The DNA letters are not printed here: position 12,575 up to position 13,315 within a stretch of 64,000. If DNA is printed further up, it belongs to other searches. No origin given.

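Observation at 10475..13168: CHASE2-sensor σ54 enhancer-binding protein fused to the TPR–DUF4292–M23 envelope cluster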

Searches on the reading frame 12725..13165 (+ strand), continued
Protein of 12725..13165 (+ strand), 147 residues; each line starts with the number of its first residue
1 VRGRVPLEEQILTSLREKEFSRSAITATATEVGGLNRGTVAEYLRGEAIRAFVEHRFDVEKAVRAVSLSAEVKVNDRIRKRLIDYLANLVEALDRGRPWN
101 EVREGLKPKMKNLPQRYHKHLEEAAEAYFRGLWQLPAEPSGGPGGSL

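Call 71: find_encoding_contigs(protein=P0405, flank=10000, max_places=2)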
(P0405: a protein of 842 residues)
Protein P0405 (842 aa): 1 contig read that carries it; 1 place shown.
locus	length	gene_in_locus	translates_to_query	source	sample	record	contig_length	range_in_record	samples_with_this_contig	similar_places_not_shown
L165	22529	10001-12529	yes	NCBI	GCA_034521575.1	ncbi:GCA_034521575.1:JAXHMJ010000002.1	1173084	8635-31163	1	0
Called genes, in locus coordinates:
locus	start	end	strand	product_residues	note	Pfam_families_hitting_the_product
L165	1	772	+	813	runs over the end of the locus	PF00515:TPR_1 (faint), PF12895:ANAPC3 (weak), PF09976:TPR_21 (weak), PF13424:TPR_12 (weak), PF13432:TPR_16 (weak), PF13424:TPR_12, PF17874:TPR_MalT (weak), PF13424:TPR_12, +13 more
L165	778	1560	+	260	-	PF00970:FAD_binding_6 (weak), PF00175:NAD_binding_1, PF10418:DHODB_Fe-S_bind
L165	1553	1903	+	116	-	PF01180:DHO_dh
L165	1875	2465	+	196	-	PF01180:DHO_dh, PF03060:NMO (weak), PF01207:Dus (weak)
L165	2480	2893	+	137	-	PF03330:DPBB_1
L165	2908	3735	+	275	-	PF01148:CTP_transf_1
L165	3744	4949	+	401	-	PF07690:MFS_1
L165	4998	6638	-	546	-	PF18962:Por_Secre_tail (weak)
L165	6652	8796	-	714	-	PF13620:CarboxypepD_reg, PF13715:CarbopepD_reg_2, PF07715:Plug, PF00593:TonB_dep_Rec_b-barrel, PF25183:OMP_b-brl_4 (faint)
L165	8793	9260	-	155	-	-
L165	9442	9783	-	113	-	-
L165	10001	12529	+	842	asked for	PF05226:CHASE2, PF00158:Sigma54_activat, PF07728:AAA_5, PF14532:Sigma54_activ_2, PF25601:AAA_lid_14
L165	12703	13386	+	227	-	PF13505:OMP_b-brl (weak)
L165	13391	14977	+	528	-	PF13505:OMP_b-brl (weak), PF01841:Transglut_core (faint)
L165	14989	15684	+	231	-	-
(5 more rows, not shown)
